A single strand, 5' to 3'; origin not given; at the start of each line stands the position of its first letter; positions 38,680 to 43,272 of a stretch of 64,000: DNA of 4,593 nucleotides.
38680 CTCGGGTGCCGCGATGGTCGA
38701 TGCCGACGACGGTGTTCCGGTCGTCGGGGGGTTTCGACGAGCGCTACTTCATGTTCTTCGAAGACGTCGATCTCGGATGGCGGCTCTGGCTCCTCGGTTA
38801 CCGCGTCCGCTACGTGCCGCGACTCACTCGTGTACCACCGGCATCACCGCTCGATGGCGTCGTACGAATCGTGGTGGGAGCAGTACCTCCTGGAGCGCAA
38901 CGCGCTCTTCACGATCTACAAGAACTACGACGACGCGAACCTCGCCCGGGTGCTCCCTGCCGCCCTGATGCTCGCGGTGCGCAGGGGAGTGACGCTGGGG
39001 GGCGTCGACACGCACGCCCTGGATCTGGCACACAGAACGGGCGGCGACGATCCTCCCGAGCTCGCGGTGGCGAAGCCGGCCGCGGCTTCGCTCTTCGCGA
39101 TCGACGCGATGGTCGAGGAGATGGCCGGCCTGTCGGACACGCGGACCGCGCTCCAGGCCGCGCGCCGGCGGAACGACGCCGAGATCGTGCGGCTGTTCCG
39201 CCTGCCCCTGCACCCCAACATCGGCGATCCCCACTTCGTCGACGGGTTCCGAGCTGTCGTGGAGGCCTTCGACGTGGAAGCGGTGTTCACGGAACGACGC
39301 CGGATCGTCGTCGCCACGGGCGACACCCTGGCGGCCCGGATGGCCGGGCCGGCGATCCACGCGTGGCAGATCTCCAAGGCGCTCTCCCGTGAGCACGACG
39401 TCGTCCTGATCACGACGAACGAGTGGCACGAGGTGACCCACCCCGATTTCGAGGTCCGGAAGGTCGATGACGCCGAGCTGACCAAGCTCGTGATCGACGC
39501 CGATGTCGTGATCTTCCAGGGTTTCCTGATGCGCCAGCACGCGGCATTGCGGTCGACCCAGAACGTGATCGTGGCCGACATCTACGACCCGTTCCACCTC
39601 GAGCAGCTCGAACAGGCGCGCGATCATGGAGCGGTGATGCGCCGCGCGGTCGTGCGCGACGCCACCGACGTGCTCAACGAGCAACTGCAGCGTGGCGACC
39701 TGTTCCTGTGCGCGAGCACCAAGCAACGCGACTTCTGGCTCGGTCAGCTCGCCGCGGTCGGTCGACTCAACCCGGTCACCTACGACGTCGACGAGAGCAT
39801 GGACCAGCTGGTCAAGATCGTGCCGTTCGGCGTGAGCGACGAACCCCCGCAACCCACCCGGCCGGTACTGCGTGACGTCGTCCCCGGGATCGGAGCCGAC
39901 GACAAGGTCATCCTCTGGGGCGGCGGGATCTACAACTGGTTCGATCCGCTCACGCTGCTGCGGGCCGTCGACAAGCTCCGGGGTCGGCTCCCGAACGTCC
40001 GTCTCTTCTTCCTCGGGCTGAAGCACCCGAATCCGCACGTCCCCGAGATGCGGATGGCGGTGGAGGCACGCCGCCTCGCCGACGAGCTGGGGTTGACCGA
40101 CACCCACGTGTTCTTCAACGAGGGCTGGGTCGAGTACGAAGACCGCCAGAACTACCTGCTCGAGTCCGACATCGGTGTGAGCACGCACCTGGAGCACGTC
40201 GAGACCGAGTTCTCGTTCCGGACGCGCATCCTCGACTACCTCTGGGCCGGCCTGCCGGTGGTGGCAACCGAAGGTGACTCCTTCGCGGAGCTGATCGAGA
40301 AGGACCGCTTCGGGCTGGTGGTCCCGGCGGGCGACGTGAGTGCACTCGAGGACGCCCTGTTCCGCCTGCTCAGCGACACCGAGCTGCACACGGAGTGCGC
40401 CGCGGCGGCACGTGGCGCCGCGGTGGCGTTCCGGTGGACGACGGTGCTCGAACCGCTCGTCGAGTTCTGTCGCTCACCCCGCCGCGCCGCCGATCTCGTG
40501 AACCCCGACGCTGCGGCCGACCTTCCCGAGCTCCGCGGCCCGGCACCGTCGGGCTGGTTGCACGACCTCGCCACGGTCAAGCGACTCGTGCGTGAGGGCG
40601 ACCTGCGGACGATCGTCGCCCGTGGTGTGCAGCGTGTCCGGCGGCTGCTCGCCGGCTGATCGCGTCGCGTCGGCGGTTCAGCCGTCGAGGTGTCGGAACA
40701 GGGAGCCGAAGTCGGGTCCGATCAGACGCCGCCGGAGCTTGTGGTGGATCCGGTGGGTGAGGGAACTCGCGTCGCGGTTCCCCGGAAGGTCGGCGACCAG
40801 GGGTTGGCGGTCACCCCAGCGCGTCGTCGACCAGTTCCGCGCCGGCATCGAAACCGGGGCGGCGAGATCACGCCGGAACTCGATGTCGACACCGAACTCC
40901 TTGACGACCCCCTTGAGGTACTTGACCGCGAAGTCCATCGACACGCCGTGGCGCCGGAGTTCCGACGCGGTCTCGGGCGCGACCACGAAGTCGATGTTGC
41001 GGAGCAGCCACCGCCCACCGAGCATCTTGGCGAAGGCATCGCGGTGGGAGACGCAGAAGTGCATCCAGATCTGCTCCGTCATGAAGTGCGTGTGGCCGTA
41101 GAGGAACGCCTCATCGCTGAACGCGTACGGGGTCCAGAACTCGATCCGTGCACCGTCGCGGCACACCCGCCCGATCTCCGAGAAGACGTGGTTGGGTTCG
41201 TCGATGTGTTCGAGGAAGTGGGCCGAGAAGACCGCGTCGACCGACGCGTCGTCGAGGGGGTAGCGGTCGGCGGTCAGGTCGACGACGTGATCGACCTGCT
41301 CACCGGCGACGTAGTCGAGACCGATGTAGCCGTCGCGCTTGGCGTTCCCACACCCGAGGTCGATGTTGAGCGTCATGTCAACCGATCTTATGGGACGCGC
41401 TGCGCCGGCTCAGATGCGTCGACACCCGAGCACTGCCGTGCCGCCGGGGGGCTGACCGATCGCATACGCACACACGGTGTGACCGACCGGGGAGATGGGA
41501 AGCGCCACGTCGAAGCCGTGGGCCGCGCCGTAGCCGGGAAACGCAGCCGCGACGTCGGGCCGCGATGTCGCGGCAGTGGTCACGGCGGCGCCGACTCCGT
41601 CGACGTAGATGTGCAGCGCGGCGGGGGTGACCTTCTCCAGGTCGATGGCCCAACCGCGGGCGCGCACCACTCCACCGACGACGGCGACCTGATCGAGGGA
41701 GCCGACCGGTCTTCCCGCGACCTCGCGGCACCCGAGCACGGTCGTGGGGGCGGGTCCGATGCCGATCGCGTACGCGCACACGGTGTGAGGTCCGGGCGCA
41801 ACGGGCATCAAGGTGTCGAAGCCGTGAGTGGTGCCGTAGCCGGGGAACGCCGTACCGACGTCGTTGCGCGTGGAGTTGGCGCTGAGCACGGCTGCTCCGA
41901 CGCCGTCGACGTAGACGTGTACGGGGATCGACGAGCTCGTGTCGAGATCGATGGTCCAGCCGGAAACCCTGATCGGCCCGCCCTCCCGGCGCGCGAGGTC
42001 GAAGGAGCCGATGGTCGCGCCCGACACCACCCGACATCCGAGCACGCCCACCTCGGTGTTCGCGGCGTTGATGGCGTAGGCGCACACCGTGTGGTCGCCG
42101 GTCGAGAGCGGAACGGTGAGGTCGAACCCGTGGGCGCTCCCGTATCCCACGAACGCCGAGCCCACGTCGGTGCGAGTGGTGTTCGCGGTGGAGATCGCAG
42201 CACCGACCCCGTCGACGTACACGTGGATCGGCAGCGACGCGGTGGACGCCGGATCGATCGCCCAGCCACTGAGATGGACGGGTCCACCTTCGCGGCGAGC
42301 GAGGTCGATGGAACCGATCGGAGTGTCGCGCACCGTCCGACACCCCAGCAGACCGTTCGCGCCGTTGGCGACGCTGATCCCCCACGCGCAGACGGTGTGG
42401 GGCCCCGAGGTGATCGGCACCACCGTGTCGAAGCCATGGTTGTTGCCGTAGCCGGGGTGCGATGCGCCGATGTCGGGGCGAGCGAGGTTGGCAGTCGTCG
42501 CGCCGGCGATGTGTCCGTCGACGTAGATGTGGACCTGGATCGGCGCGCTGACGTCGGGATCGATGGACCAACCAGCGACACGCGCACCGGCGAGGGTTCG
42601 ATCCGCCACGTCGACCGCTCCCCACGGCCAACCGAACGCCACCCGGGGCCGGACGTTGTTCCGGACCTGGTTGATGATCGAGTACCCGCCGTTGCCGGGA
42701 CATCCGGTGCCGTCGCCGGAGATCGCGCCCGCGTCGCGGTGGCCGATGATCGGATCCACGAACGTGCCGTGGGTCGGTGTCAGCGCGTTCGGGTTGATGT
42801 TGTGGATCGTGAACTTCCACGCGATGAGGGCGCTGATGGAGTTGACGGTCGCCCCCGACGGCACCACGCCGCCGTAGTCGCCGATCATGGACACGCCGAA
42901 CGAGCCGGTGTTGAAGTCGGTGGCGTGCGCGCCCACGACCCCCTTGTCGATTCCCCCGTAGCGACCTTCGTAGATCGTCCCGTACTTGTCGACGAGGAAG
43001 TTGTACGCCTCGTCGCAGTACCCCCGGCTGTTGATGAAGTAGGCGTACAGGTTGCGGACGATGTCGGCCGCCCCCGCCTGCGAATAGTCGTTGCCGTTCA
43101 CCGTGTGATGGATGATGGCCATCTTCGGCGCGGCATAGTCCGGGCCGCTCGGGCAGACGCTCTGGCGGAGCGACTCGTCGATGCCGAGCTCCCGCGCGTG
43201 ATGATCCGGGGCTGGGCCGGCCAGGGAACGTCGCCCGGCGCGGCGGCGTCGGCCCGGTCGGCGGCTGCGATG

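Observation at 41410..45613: Unrecognised two-cysteine repeat of about 100 aa shared by an amidase, a glucosaminidase and (at 56.3 kb) a GH25 muramidase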

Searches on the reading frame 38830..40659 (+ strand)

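Call 22: search_protein_families(library=pfam, proteins=[window:38830-40659:+], max_evalue=0.001)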
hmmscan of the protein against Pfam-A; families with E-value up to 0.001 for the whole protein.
window:38830-40659:+ (609 aa): 2 families
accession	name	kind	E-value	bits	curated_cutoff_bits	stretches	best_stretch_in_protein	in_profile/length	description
PF13692.12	Glyco_trans_1_4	-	7.8e-16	59.1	27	1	359-516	2-142/142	Glycosyl transferases group 1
PF00534.26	Glycos_transf_1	-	4.1e-12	46.4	26.4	1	355-528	12-170/172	Glycosyl transferases group 1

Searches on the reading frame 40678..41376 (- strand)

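Call 22: search_protein_families(library=pfam, proteins=[window:40678-41376:-], max_evalue=0.001)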
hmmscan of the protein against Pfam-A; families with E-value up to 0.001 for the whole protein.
window:40678-41376:- (232 aa): 4 families
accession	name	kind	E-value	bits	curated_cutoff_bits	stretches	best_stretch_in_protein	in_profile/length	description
PF08241.18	Methyltransf_11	-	3.2e-09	37.7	21.2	1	31-78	46-93/95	Methyltransferase domain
PF13649.12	Methyltransf_25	-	0.0002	22.4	27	0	32-75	51-96/97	Methyltransferase domain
PF08242.18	Methyltransf_12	-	0.00056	21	30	0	28-78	45-98/98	Methyltransferase domain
PF13489.12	Methyltransf_23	-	0.00056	20.1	27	0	42-119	78-154/164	Methyltransferase domain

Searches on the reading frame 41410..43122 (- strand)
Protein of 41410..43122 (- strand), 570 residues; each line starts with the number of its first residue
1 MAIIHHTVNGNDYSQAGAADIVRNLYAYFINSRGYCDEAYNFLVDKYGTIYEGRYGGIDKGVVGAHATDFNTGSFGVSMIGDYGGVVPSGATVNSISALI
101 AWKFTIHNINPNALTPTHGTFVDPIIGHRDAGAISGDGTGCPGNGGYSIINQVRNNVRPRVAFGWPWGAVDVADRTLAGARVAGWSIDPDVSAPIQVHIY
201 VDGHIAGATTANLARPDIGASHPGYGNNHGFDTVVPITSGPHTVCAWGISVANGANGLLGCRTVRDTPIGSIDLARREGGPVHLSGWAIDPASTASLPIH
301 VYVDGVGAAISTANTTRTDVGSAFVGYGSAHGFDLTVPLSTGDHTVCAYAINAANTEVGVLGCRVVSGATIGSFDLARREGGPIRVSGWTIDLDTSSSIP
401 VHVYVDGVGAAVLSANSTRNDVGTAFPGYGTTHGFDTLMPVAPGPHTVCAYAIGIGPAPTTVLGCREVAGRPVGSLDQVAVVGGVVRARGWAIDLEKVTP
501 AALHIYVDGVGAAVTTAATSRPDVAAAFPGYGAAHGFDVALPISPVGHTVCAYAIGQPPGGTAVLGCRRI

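Call 3: search_protein_families(library=pfam, proteins=[window:41410-43122:-], max_evalue=1)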
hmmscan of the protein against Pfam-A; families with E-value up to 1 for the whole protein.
window:41410-43122:- (570 aa): 1 family
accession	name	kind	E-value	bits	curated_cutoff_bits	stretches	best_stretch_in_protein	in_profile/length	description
PF01510.30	Amidase_2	-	1.9e-15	57.8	26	1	2-144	8-131/131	N-acetylmuramoyl-L-alanine amidase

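Call 4: search_protein_families(library=ncbifam, proteins=[window:41410-43122:-], max_evalue=1)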
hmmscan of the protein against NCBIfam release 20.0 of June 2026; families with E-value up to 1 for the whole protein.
window:41410-43122:- (570 aa): 0 families

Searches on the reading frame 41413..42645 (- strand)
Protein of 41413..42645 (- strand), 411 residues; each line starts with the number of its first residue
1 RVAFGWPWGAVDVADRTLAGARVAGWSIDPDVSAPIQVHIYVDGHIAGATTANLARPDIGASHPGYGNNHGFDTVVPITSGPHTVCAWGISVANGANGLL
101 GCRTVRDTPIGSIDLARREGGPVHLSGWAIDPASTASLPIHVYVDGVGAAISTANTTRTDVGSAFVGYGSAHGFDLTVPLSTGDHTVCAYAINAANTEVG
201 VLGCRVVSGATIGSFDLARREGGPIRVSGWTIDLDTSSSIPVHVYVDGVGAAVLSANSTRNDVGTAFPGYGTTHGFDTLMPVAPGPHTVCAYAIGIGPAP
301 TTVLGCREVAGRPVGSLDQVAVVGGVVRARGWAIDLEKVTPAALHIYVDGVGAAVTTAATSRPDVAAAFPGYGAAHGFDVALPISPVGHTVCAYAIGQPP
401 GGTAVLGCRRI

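Call 33: find_homologous_proteins(query=window:41413-42645:-, max_evalue=0.00001)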
Query window:41413-42645:- (411 aa): 1903 proteins with E <= 0.00001 among 8000 candidates; the best 120 are listed.
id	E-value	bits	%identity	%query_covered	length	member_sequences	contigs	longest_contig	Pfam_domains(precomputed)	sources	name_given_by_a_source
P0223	7.6e-269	910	100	100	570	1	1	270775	PF01510.31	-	-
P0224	6.4e-153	528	42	97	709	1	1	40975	-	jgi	jgi:hypothetical protein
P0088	1.1e-152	527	41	98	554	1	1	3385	-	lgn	-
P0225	1.5e-151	524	43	98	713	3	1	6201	-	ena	-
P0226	6.3e-148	512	47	100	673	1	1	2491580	PF11350.15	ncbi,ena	-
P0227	7.2e-144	498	43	99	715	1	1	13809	PF06366.20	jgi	jgi:hypothetical protein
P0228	2.4e-141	490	41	98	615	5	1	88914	-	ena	-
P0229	3.0e-138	480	42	97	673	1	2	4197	-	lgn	-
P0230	4.4e-136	473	45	99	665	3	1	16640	PF01183.27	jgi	jgi:hypothetical protein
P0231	1.7e-133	464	38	98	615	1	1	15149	-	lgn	-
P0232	1.4e-132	461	40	99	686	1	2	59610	-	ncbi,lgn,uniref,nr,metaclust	ncbi:hypothetical protein [Cryobacterium luteum]|uniref:Hemagglutinin n=1 Tax=Cryobacterium luteum T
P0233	6.4e-132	459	41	98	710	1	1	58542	-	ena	-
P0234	1.2e-130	455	43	99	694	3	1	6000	-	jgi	jgi:hypothetical protein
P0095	1.4e-128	448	41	99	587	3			-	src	-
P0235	6.9e-128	446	43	100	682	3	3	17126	-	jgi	jgi:hypothetical protein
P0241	1.2e-121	425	47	100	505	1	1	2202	PF17957.8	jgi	jgi:hypothetical protein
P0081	4.5e-118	413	44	99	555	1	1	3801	PF17957.8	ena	-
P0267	2.2e-109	385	42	99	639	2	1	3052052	-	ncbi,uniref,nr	ncbi:hypothetical protein DCE93_09765 [Agromyces badenianii]|uniref:Uncharacterized protein n=1 Tax=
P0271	2.1e-107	378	44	99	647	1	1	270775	PF01183.27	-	-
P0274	6.9e-107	376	42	99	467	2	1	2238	PF17957.8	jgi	jgi:hypothetical protein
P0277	1.6e-106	375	42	99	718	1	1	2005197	-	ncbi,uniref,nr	ncbi:hypothetical protein [Rhabdothermincola salaria]|uniref:hypothetical protein n=1 Tax=Rhabdother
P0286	1.6e-103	365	42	95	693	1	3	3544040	-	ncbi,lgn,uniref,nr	ncbi:hypothetical protein [Curtobacterium citreum]|uniref:hypothetical protein n=1 Tax=Curtobacteriu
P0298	5.7e-100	354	42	95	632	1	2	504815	PF17957.8,PF00188.33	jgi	jgi:uncharacterized protein YkwD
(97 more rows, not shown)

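Call 34: search_protein_families(library=pfam, proteins=[P0241, P0298, P0226, P0227, P0224, P0277, P0232, P0286], max_evalue=0.01)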
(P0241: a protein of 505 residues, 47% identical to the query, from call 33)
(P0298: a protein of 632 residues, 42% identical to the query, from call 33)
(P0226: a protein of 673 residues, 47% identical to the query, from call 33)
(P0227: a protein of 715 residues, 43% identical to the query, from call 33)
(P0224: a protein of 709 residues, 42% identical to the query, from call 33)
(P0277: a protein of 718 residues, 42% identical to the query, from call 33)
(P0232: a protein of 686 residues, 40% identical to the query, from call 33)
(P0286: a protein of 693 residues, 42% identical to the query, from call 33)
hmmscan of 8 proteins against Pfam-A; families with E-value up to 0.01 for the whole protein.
P0241 (505 aa): 3 families
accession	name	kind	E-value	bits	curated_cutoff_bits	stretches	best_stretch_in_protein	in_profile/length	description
PF17957.7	Big_7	-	8.5e-08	33.2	24.1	0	205-237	18-48/70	Bacterial Ig domain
PF09136.16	Glucodextran_B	-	3.3e-05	24.1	27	0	465-494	45-74/83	Glucodextranase, domain B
PF13385.13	Laminin_G_3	-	0.0049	17.5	27.6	0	221-254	90-123/151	Concanavalin A-like lectin/glucanases superfamily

P0298 (632 aa): 2 families
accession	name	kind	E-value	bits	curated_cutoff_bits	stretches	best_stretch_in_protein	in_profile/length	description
PF00188.32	CAP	-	2e-18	67.7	21.1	1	86-199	1-114/117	Cysteine-rich secretory protein family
PF17957.7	Big_7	-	2.8e-06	28.3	24.1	0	224-292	17-68/70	Bacterial Ig domain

P0226 (673 aa): 1 family
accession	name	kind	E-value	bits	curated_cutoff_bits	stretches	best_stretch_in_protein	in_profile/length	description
PF11350.14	DUF3152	-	2.5e-22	80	25.1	1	45-183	34-178/206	Protein of unknown function (DUF3152)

P0227 (715 aa): 1 family
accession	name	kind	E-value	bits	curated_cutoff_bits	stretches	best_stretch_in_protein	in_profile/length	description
PF06366.19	FlhE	-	3.7e-06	27.4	25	1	612-691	11-89/106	Flagellar protein FlhE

P0224 (709 aa): 0 families

P0277 (718 aa): 0 families

P0232 (686 aa): 0 families

P0286 (693 aa): 0 families

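Call 51: search_dna_similar(query=window:41413-42645:-, collection=phages, mode=protein, max_evalue=0.001, max_rows=30)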
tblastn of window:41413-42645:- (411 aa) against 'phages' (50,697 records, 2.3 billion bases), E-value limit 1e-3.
No match.

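Call 52: search_protein_families(library=phrogs, proteins=[window:41413-42645:-], max_evalue=0.1)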
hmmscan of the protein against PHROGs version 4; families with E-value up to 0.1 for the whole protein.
window:41413-42645:- (411 aa): 1 family
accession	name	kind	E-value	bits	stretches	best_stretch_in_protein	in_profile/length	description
phrog_11140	-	unknown function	0.0058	17.9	0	257-283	20-45/72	-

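Call 80: find_encoding_contigs(protein=P0271, flank=2000, max_places=3)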
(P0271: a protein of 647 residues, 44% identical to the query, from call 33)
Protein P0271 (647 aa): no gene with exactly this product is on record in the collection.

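Call 82: find_encoding_contigs(protein=P0267, flank=10000, max_places=1)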
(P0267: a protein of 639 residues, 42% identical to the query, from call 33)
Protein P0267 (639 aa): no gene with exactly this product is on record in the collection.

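Call 83: find_encoding_contigs(protein=P0277, flank=10000, max_places=1)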
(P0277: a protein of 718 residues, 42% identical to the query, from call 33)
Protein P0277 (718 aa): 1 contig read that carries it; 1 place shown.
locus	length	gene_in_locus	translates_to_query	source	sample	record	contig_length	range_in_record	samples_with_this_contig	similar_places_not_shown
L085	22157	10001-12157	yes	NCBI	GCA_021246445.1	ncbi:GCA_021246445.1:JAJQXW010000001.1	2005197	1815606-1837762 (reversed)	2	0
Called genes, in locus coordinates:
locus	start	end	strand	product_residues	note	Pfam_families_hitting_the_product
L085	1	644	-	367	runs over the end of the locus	PF01636:APH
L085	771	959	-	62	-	-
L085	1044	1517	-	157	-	PF00210:Ferritin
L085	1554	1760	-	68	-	PF04324:Fer2_BFD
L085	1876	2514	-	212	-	PF13577:SnoaL_4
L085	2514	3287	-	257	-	PF00106:adh_short, PF08659:KR, PF13561:adh_short_C2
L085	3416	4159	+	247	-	PF00106:adh_short, PF08659:KR, PF13561:adh_short_C2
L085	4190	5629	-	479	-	PF01425:Amidase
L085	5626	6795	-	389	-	PF00685:Sulfotransfer_1 (weak), PF13469:Sulfotransfer_3, PF17784:Sulfotransfer_4 (faint)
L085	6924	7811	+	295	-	PF00106:adh_short, PF08659:KR, PF13561:adh_short_C2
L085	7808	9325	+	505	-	PF01039:Carboxyl_trans, PF03255:ACCA (faint)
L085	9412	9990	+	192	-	PF07291:MauE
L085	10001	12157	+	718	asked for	-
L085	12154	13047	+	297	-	-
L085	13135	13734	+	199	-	-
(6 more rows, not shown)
